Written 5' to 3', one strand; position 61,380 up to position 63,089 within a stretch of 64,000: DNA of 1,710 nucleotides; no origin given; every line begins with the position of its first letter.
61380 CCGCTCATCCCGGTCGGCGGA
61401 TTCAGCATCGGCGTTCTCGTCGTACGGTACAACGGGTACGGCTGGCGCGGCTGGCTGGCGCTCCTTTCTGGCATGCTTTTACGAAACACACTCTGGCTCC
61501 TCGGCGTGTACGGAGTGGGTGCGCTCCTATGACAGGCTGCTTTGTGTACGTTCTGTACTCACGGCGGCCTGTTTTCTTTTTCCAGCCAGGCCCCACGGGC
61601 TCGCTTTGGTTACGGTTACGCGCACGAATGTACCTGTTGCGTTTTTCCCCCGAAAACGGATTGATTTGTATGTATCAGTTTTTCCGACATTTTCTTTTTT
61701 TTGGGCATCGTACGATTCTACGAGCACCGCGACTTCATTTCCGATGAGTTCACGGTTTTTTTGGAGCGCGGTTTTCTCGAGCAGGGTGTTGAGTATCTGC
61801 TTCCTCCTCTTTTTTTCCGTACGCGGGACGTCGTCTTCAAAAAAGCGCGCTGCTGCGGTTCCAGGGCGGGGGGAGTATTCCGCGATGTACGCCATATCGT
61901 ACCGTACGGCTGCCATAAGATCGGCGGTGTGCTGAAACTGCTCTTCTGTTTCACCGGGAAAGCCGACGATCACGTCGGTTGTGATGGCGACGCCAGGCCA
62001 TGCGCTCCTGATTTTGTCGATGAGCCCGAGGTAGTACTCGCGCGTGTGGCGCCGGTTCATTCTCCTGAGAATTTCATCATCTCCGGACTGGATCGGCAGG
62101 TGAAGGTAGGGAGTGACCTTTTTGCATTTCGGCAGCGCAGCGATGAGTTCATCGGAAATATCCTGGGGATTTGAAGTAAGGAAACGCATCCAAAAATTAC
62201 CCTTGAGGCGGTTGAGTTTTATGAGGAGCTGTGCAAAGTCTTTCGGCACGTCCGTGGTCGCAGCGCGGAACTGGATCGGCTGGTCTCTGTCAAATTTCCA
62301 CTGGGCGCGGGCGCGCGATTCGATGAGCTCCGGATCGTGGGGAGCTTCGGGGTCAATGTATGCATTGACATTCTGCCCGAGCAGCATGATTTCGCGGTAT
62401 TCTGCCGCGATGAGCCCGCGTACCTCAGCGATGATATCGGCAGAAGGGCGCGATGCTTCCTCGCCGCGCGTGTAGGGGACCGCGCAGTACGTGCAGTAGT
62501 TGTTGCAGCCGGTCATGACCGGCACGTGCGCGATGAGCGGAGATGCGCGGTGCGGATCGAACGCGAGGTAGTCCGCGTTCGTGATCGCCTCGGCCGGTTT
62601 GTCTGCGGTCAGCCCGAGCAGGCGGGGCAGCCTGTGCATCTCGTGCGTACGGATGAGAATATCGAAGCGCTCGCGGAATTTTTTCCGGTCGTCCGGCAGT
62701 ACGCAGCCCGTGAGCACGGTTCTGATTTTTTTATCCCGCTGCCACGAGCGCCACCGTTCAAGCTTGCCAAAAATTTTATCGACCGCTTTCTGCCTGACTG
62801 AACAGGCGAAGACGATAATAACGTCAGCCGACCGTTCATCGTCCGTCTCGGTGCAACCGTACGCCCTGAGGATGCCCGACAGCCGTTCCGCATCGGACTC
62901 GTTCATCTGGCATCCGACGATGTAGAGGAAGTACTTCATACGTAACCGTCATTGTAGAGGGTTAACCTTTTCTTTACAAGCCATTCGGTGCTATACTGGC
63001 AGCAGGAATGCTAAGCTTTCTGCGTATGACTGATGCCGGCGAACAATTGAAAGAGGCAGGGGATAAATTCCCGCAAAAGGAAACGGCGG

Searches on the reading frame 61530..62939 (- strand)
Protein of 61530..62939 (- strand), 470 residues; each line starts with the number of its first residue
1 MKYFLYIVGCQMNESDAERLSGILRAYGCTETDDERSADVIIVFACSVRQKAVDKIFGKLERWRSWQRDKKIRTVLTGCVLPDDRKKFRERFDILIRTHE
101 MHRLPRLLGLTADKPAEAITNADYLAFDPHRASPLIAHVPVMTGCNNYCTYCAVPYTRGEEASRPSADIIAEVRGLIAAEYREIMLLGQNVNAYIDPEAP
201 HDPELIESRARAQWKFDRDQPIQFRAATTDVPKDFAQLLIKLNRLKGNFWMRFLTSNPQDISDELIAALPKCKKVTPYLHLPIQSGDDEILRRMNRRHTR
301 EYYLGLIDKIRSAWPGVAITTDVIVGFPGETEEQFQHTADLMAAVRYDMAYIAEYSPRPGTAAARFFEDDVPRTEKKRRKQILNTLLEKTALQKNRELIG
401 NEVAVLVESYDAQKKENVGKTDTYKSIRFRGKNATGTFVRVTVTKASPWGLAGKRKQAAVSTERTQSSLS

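Call 75: search_protein_families(library=pfam, proteins=[window:61530-62939:-], max_evalue=0.0001)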
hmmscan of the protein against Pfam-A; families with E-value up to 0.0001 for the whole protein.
window:61530-62939:- (470 aa): 3 families
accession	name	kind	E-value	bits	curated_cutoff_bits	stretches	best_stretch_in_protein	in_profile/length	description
PF04055.27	Radical_SAM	-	2.3e-28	99.9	29.5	1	140-341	2-165/166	Radical SAM superfamily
PF00919.26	UPF0004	-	7.6e-19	68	27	1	2-92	1-90/98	Uncharacterized protein family UPF0004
PF01938.26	TRAM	-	6.3e-06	26.4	21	1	398-453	3-58/61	TRAM domain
